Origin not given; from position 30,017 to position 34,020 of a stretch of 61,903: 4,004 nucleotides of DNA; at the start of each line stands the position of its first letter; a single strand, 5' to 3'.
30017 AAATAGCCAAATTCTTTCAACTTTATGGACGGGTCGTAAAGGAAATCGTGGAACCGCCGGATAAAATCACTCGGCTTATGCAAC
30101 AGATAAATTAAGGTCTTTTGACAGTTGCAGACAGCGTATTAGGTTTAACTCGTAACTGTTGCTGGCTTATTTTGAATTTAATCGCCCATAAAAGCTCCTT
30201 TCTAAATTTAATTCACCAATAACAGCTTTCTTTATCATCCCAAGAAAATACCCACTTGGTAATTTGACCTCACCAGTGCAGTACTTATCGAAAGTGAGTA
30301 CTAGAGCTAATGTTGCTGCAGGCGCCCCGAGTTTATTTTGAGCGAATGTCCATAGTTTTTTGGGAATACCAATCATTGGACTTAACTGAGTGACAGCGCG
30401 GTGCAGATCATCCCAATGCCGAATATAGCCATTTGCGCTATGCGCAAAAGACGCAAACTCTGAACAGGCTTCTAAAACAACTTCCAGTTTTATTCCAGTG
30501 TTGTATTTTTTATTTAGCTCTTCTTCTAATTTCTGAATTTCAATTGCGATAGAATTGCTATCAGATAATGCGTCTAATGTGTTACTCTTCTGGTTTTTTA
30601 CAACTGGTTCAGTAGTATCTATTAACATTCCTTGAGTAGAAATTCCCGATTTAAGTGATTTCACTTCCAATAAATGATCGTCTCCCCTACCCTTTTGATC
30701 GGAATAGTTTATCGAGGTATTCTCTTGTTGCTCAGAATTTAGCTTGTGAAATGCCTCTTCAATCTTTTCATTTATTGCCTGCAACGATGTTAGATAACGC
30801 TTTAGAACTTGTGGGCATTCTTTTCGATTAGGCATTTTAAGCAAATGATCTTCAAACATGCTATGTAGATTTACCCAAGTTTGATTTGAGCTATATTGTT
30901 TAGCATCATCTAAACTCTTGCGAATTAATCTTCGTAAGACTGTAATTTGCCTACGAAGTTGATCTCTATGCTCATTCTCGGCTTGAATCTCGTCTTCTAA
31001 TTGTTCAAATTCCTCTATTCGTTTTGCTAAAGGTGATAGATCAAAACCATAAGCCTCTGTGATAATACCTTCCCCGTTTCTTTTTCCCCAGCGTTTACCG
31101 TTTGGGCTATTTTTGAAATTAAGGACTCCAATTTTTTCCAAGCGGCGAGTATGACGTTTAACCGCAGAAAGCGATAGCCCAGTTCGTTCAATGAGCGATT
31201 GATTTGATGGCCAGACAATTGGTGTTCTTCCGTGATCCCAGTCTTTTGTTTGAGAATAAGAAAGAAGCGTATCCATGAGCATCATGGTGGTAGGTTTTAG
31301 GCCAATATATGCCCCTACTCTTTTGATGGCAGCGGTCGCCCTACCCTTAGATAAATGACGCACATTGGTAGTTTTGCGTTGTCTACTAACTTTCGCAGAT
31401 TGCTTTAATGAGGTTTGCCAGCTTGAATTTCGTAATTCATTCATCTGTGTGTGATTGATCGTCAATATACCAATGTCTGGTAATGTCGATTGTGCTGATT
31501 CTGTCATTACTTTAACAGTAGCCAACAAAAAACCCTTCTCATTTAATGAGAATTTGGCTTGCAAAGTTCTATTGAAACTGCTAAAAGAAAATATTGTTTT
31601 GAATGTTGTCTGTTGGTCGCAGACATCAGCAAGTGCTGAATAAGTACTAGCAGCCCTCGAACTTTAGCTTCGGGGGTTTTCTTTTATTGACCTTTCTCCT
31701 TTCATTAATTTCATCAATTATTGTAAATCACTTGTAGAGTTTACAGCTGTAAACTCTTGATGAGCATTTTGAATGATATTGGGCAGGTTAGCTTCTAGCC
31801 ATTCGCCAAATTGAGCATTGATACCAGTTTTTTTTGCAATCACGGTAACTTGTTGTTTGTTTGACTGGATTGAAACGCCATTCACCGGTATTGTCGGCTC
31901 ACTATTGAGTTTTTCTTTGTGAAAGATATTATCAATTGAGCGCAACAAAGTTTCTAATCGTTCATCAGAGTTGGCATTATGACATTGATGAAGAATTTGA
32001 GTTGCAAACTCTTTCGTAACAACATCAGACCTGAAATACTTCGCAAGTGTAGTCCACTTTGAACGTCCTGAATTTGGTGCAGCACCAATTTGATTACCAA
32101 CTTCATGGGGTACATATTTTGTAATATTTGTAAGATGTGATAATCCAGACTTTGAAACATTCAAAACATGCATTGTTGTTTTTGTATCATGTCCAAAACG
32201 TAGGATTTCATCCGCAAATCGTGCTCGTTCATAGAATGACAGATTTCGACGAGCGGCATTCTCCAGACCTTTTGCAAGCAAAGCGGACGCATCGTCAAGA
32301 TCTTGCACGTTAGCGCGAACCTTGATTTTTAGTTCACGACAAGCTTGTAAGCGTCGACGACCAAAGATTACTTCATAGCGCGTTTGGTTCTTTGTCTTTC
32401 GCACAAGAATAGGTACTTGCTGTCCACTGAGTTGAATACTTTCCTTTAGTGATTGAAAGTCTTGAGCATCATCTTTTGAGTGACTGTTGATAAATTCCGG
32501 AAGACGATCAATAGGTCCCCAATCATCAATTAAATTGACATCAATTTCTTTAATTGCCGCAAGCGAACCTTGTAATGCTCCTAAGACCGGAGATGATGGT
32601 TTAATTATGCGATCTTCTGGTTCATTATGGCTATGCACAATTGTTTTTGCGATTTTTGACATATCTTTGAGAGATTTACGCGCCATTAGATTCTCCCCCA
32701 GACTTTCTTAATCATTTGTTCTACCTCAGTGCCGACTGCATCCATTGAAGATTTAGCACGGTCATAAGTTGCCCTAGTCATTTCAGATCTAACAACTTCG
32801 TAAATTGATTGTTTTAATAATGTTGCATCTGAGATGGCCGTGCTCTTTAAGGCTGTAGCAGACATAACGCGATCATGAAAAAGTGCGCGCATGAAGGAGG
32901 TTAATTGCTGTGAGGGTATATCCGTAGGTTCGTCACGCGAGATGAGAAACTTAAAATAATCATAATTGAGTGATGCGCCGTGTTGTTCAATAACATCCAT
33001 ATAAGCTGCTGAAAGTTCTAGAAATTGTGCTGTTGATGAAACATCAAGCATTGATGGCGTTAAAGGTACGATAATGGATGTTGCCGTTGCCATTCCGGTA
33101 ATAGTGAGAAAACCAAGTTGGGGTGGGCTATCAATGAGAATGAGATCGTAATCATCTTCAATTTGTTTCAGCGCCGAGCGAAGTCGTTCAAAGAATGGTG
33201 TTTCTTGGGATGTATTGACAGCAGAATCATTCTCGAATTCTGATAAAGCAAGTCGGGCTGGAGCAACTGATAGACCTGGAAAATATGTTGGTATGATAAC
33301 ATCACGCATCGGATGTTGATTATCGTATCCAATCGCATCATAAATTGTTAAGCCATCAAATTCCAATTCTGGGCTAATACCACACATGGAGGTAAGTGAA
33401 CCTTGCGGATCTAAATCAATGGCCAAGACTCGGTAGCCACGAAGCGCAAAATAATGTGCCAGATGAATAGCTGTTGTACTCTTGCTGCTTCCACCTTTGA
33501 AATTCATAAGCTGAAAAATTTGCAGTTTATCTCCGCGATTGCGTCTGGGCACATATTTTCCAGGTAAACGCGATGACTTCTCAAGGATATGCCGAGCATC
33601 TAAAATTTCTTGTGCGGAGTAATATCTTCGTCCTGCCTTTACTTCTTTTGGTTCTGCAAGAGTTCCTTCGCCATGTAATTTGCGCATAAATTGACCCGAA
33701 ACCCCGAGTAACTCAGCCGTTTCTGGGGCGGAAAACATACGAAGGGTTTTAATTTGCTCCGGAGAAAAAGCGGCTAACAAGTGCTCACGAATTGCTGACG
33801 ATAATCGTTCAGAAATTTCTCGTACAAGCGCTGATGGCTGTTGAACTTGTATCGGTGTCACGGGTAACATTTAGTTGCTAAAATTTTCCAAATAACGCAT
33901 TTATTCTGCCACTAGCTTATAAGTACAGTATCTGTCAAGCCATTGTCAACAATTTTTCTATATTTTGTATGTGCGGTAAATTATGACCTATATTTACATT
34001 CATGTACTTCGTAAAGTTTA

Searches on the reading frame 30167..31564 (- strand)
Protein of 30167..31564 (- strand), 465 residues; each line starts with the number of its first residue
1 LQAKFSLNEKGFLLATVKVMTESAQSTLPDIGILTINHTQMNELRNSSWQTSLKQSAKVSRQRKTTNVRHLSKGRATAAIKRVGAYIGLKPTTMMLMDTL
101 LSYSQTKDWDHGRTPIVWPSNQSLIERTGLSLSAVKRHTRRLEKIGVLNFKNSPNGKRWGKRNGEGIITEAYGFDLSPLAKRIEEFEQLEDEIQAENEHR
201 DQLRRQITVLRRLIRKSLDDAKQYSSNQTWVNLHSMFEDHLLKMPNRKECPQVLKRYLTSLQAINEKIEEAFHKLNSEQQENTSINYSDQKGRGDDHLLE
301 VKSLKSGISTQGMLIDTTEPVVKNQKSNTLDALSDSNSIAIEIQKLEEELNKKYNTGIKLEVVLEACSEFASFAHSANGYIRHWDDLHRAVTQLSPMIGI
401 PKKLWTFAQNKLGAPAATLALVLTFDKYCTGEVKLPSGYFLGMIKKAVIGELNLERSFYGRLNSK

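Call 13: search_protein_families(library=pfam, proteins=[window:30167-31564:-], max_evalue=0.001)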
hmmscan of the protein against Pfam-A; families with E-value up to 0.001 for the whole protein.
window:30167-31564:- (465 aa): 4 families
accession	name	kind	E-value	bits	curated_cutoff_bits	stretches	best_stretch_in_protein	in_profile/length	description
PF03428.19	RP-C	-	7e-50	169.7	24.4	1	59-220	8-173/175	Replication protein C N-terminal domain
PF11800.13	RP-C_C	-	7.5e-22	78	32.6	1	360-463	2-101/102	Replication protein C C-terminal region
PF13412.12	HTH_24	-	1e-06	28.7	21.9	1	120-148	19-47/48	Winged helix-turn-helix DNA-binding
PF13730.12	HTH_36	-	0.00015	21.9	25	1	88-146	2-53/55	Helix-turn-helix domain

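Call 82: search_dna_similar(query=window:30167-31564:-, collection=plasmids, mode=protein, max_rows=12)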
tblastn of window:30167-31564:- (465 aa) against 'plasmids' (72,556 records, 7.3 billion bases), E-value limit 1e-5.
Records with a match: 2371; places in all: 2771; records where one place covers at least 80% of the query: 914.
Best place of each record, by identity: <60% 2371.
By first word of the organism name: Rhizobium 696; Agrobacterium 325; Sinorhizobium 257; Bradyrhizobium 111; Pseudosulfitobacter 92; Sulfitobacter 60; Shinella 56; Mesorhizobium 55; Phaeobacter 46; Leisingera 38; and 121 more.
By predicted mobility (MOB-suite, as given by PLSDB): non-mobilizable 1076; conjugative 1007; mobilizable 288.
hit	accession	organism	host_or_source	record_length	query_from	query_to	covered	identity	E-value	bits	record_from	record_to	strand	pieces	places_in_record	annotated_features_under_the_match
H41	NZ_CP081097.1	Leisingera caerulea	-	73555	47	465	90%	44.1%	2e-108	360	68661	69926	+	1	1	repC: plasmid replication protein RepC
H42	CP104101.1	Phaeobacter sp. G2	cell culture,Emiliania huxleyi RCC1216 ...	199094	2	465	100%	39.7%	3e-102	342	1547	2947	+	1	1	repC: plasmid replication protein RepC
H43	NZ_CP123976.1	Thioclava nitratireducens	Chrysomallon squamiferum,gills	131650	26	465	95%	41.5%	5e-106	353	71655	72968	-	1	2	repC: plasmid replication protein RepC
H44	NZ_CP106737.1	Roseovarius pelagicus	cell culture,Arctic seawater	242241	47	465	90%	43.5%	7e-105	349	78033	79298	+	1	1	repC: plasmid replication protein RepC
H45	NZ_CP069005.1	Sulfitobacter mediterraneus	Skeletonema costatum,The surface ...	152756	47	465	90%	43.5%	6e-104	347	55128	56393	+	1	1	repC: plasmid replication protein RepC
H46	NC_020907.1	Octadecabacter antarcticus 307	-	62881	29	465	94%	41.6%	5e-108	358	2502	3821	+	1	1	repC: plasmid replication protein RepC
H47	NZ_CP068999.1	Sulfitobacter mediterraneus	Skeletonema costatum,The surface ...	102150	47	465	90%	42.9%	2e-107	357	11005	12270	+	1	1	repC: plasmid replication protein RepC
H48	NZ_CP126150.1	Sagittula sp. MA-2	Cell culture,Coastal seawater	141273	71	465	85%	45.4%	5e-106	353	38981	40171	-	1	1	repC: plasmid replication protein RepC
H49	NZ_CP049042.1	Pseudohalocynthiibacter aestuariivivens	pure culutre,Seawater recirculating ...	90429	47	465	90%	42.6%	2e-105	351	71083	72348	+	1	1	repC: plasmid replication protein RepC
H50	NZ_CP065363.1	Ruegeria sp. SCSIO 43209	Galaxea fascicularis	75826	71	465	85%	45.2%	2e-104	348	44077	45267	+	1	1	repC: plasmid replication protein RepC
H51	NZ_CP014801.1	Salipiger profundus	single cell,environmental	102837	71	465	85%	45.1%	3e-104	347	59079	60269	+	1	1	repC: plasmid replication protein RepC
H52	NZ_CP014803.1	Salipiger profundus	single cell,environmental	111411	71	465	85%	45.1%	1e-99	334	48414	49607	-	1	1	repC: plasmid replication protein RepC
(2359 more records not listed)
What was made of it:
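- Closest known: Ti-type TraA. Same: The host is an alphaproteobacterial repABC plasmid (calls 13, 82).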

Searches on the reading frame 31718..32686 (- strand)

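Call 13: search_protein_families(library=pfam, proteins=[window:31718-32686:-], max_evalue=0.001)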
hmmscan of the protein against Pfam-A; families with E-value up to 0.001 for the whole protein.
window:31718-32686:- (322 aa): 2 families
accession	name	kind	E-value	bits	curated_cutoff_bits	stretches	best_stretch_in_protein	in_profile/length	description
PF02195.25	ParB_N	-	4.6e-09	36.6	26.3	1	73-143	23-93/95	ParB N-terminal domain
PF07506.17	RepB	-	5.3e-05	23.8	30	1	145-234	1-103/185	RepB plasmid partitioning protein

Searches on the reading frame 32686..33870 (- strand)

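Call 13: search_protein_families(library=pfam, proteins=[window:32686-33870:-], max_evalue=0.001)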
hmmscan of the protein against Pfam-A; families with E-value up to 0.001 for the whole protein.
window:32686-33870:- (394 aa): 5 families
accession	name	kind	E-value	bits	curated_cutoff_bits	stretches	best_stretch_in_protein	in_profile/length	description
PF13614.12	AAA_31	-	4.2e-34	118.5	27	1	118-285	3-162/177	AAA domain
PF01656.29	CbiA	-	8.7e-15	55.2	25.4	1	122-290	4-54/125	CobQ/CobB/MinD/ParA nucleotide binding domain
PF09140.17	MipZ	-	1.3e-12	48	20.7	2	121-155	5-39/262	ATPase MipZ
PF10609.15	ParA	-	3.2e-07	30.5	27.1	1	120-280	7-153/246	NUBPL iron-transfer P-loop NTPase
PF06564.18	CBP_BcsQ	-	0.00017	21.7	21.3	1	118-265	3-140/234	Cellulose biosynthesis protein BcsQ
